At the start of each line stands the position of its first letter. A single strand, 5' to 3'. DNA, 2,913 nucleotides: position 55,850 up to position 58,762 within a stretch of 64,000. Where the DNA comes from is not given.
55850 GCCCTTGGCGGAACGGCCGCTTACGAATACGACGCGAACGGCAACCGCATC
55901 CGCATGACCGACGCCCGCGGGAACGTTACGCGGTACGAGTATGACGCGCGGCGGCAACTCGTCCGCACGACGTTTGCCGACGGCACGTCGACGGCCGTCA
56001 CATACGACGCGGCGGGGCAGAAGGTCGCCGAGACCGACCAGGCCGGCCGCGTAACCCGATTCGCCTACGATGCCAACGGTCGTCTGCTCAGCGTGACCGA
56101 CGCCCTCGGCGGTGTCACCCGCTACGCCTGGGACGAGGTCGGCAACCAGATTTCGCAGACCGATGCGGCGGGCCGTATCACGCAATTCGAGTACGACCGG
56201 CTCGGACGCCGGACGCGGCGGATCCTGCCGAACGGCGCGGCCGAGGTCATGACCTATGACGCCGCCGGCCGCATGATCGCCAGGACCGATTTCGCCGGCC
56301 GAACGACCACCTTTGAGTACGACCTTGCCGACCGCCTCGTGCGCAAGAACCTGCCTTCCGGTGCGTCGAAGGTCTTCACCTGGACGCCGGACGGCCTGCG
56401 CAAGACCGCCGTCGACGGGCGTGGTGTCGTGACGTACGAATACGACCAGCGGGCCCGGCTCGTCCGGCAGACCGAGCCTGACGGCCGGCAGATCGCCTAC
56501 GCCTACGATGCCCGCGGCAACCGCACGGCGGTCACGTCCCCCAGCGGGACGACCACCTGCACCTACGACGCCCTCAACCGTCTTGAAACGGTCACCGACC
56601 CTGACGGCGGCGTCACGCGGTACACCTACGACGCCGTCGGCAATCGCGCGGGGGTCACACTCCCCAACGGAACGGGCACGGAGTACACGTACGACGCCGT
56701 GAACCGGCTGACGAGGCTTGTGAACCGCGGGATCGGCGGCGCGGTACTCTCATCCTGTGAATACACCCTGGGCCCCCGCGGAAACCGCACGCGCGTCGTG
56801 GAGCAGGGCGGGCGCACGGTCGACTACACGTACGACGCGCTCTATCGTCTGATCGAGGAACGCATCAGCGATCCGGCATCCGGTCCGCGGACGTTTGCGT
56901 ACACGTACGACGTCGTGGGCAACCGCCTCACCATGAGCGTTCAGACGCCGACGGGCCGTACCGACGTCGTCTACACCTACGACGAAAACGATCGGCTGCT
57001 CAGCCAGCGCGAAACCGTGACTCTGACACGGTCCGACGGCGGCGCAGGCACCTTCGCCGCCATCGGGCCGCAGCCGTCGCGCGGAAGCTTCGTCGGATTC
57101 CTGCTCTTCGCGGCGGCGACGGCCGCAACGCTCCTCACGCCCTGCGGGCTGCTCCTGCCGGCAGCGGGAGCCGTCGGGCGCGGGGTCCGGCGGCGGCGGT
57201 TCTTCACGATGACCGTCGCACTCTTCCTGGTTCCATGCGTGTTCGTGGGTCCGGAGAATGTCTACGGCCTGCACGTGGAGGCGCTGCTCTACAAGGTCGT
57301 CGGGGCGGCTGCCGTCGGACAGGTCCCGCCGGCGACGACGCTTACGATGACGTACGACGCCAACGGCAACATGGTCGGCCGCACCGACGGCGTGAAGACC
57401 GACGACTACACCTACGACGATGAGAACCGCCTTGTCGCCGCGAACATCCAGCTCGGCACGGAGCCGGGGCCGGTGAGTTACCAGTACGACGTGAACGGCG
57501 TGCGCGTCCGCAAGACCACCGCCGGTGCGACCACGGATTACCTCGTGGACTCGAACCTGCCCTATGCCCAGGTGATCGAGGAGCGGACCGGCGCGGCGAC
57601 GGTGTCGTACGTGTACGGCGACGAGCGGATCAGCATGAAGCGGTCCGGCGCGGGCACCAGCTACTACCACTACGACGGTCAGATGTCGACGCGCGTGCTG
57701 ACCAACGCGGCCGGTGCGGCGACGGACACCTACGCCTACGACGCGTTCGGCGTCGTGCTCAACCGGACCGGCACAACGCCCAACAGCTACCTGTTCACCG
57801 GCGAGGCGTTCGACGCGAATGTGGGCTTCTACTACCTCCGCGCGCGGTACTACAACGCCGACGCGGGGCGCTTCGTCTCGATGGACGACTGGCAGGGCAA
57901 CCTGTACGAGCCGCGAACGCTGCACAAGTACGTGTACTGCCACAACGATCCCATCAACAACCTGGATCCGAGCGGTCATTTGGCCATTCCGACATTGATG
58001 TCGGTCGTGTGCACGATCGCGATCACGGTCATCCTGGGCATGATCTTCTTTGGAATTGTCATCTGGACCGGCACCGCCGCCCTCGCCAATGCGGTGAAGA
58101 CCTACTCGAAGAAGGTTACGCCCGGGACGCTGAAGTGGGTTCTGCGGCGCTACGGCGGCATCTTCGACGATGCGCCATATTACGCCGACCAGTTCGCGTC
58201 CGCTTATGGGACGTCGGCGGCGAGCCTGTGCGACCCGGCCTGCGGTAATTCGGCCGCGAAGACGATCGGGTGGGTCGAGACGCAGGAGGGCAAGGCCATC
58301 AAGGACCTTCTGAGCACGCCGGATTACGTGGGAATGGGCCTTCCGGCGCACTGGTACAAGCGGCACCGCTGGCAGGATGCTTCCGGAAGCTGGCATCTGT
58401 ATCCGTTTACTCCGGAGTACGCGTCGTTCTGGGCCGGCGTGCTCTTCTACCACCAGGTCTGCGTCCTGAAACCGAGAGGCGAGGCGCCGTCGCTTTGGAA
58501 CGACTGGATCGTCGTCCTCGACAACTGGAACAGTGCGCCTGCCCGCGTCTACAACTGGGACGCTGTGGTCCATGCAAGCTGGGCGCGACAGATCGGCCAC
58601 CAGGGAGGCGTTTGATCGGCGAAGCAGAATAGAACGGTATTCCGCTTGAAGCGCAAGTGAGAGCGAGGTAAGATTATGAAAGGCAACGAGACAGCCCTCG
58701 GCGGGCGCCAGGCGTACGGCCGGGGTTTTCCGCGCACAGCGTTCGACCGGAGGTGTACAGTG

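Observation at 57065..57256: Membrane-hairpin / sorting-signal-like insertion embedded in the YD-repeat shell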

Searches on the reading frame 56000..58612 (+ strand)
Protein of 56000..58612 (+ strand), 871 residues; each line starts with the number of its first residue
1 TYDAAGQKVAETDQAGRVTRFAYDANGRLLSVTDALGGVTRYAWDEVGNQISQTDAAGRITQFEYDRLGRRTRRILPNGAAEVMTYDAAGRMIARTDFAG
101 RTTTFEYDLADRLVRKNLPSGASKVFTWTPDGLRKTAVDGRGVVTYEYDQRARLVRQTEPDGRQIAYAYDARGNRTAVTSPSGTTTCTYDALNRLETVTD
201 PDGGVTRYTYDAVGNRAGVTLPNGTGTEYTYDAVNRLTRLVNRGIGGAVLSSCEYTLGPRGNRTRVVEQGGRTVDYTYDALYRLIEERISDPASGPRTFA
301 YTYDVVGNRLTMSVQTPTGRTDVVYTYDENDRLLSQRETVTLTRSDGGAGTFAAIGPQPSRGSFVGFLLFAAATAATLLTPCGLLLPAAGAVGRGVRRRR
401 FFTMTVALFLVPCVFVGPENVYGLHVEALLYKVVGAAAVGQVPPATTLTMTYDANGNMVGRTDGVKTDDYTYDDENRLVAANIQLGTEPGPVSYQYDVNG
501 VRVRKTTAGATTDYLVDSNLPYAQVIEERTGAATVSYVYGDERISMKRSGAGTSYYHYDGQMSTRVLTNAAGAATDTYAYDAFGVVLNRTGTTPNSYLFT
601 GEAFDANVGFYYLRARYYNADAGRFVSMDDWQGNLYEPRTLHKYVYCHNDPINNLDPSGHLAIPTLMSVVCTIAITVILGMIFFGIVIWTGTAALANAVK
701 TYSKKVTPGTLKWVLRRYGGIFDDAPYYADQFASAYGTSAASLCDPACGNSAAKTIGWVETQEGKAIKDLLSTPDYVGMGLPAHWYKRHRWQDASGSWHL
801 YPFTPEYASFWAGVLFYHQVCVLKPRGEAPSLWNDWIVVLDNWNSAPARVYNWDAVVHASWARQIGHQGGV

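Call 8: search_protein_families(library=ncbifam, proteins=[window:56000-58612:+], max_evalue=0.1)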
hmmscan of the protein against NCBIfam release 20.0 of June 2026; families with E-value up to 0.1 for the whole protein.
window:56000-58612:+ (871 aa): 3 families
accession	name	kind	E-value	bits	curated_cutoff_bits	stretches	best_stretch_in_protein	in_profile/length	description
TIGR01643.1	YD_repeat_2x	repeat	2e-54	180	15.8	8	2-43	1-42/42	YD repeat-containing protein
NF041261.1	RHS_core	equivalog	1.4e-37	129.2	2000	3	141-341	575-766/1261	RHS element core protein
TIGR03696.1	Rhs_assc_core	domain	2.2e-19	69.7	32.5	1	580-660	1-76/76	RHS repeat-associated core domain-containing protein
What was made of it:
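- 44606..58615 (+): Giant Rhs/YD-repeat protein gene (4669 aa). It has an N-terminal Sec signal, PKD/He_PIG/Big_9 Ig-like arrays, a DUF6531 plug, the YD shell, the Rhs core and a C-terminal tip. NCBIfam: YD_repeat_2x and Rhs_assc_core at 69.7 bits against a cut-off of 32.5 (call 8).
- On Rhs / YD-repeat polymorphic toxin: TIGR01643 2e-54 (call 8).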

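Call 56: predict_structure(alignment_id=A3)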
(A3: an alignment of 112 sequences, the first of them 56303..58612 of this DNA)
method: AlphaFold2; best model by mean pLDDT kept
length: 770 residues; sequences in the alignment: 112
mean_pLDDT: 77.5   pTM: 0.69
mean pLDDT of the five models: 77.5, 76.9, 75.5, 75.4, 73.5
residues with pLDDT >= 90: 407; 70-90: 95; 50-70: 115; < 50: 153
segments of 3 or more residues with pLDDT < 50: 247-259, 285-289, 621-624, 635-659, 672-691, 693-770
pLDDT, mean of each block of 10 residues (from residue 1): 95 96 97 96 98 97 98 98 98 98 98 98 98 97 97 96 97 96 96 97 93 96 96 96 64 46 66 68 51 59 65 51 55 55 90 96 97 95 95 95 96 93 94 95 96 97 98 98 96 96 95 88 89 77 73 60 69 87 85 75 70 63 50 47 38 44 56 38 36 42 43 37 38 36 32 35 32
secondary structure, 60 per line:
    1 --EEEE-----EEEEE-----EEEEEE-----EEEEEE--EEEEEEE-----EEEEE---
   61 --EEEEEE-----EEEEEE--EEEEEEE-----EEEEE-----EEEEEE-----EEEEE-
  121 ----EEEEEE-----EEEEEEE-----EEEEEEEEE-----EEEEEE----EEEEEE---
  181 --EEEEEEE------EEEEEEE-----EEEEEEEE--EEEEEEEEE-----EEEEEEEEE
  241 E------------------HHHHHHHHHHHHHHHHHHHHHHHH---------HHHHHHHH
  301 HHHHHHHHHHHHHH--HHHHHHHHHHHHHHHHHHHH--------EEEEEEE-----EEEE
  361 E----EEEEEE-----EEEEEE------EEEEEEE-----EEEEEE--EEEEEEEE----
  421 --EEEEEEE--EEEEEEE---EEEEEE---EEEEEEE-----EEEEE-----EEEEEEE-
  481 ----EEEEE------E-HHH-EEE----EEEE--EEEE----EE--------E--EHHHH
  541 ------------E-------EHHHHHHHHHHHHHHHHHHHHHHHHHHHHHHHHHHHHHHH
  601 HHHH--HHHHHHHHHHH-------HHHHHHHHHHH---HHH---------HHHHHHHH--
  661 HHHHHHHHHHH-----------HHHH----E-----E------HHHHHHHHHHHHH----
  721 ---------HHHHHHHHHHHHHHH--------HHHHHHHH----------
elements in order (helices of 4 or more, strands of 3 or more residues): E3-6 E12-16 E22-27 E33-38 E41-47 E53-57 E63-68 E74-79 E82-88 E94-98 E104-109 E115-119 E125-130 E136-142 E148-156 E162-167 E172-177 E183-189 E196-202 E208-215 E218-226 E232-241 H260-283 H293-314 H317-336 E345-351 E357-361 E366-371 E377-382 E389-395 E401-406 E409-416 E423-429 E432-438 E442-447 E451-457 E463-467 E473-479 E485-489 E502-504 E509-512 E515-518 H537-540 H562-604 H607-617 H625-635 H651-658 H661-671 H683-686 H704-716 H730-744 H753-760
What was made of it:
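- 56966..57007 (+): Last YD repeat before the interruption (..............). AF2 beta strands have pLDDT >95 up to aa 4140 (call 56).
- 57008..57067 (+): Variable, probably disordered linker (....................). AF2 pLDDT <50 at model residues 247-259 (call 56).
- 57089..57175 (+): Hydrophobic helix 1 (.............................), a putative stop-transfer transmembrane helix. AF2 helix at aa 4159-4182 (call 56).
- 57200..57247 (+): Hydrophobic segment 2 (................). It is short and resembles the h-region of a signal peptide. AF2 helix at aa 4192-4213 (call 56).
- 57269..57322 (+): Conserved amphipathic helix 3 (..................). AF2 helix at aa 4216-4235 (call 56).
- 57344..57979 (+): C-terminal unit: the last YD repeats plus the Rhs-associated core, ending ................ 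AF2 strands have pLDDT >90 from aa 4244 (call 56).
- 57980..58096 (+): Very hydrophobic helix that opens the C-terminal tip (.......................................). AF2 helix at aa 4461-4503 (call 56).
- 58097..58612 (+): Remainder of the polymorphic tip (~170 aa). It belongs to no known family. AF2 pLDDT is low (call 56).
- On Helical-hairpin inner-membrane anchor: AF2 confidence is low, at 46-68 (call 56).
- AF2 gives three helices flanked by confident beta strands, preceded by a disordered linker (call 56). The tools returned only secondary structure and pLDDT, and pLDDT is only 46-68 in the insert (call 56). A long disordered tether before helix 1 (call 56) suits an external anchor better.
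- Tried and rejected: Inside or outside the cage: the AF2 output gives no coordinates, so this could not be decided (call 56).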

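Call 83: fold_search(model_id=the predicted structure, library=pdb)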
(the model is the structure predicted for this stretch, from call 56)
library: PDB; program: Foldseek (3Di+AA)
matches with E <= 10: 982; with E <= 0.001: 75
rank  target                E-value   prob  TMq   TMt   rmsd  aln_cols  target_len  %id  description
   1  7q97_A                4.6e-30  1.00  0.24  0.18  30.1       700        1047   18  Structure of the bacterial type VI secretion system effector RhsA. (released 2021-12-22)
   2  8qja_D                2.3e-28  1.00  0.15  0.12  25.7       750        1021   16  T6SS-linked Rhs repeat protein - Advenella mimigardefordensis VgrG-Rhs core (released 2024-09-25)
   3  8qja_A                2.4e-28  1.00  0.23  0.18  26.6       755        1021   17  T6SS-linked Rhs repeat protein - Advenella mimigardefordensis VgrG-Rhs core (released 2024-09-25)
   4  8qja_C                3.5e-28  1.00  0.23  0.18  26.2       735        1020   16  T6SS-linked Rhs repeat protein - Advenella mimigardefordensis VgrG-Rhs core (released 2024-09-25)
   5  9ifo_A                8.2e-28  1.00  0.37  0.23   9.3       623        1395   18  Structure of Teneurin-Like Protein (TLP) (released 2026-03-11)
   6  8uy4_A                1.5e-27  1.00  0.23  0.14  25.6       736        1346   14  Acinetobacter baumannii Tse15 Rhs effector (released 2024-10-09)
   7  8qja_B                2.0e-27  1.00  0.14  0.11  25.9       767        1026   17  T6SS-linked Rhs repeat protein - Advenella mimigardefordensis VgrG-Rhs core (released 2024-09-25)
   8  8qjd_B                2.3e-27  1.00  0.30  0.22  15.5       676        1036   17  T6SS-linked Rhs repeat protein - Salmonella bongori Rhs-core domain (released 2024-09-25)
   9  8uxt                  3.2e-27  1.00  0.23  0.13  25.4       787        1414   13  Acinetobacter baumannii Tse15 Rhs effector, toxin cleavage mutant (D1369N, D1391N) (released 2024-10-09)
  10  8qjb_A                1.1e-26  1.00  0.31  0.24  15.2       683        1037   17  T6SS-linked Rhs repeat protein - Salmonella bongori Rhs-core domain extended N-terminus (released 2024-09-25)
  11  8qjc                  1.1e-26  1.00  0.29  0.22  15.5       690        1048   17  T6SS-linked Rhs repeat protein - Salmonella bongori Rhs-core domain with toxin domain (released 2024-09-25)
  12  8cp6_B                1.2e-26  1.00  0.26  0.19  26.4       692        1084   16  Type six secretion system exported effector 5 (Tse5) (released 2023-12-06)
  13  8h8a_A                2.5e-25  1.00  0.26  0.22  18.1       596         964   18  Type VI secretion system effector RhsP in its post-autoproteolysis and monomeric form (released 2023-01-18)
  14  8h8b                  3.1e-25  1.00  0.23  0.17  24.8       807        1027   15  Type VI secretion system effector RhsP in its pre-autoproteolysis and monomeric form (released 2023-01-18)
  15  7pq5                  4.0e-25  1.00  0.19  0.14  25.8       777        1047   16  Photorhabdus laumondii T6SS-associated Rhs protein carrying the Tre23 toxin domain (released 2021-12-01)
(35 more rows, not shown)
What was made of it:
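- On Rhs / YD-repeat polymorphic toxin: Fold matches to RhsA, TcBC and teneurin at E 1e-30 to 1e-19 (call 83).
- Closest known: TcB/TcC two-chain cocoon of ABC toxins. Same: The fold is matched (call 83).
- The flanks match Rhs/teneurin/TcBC shells (call 83).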
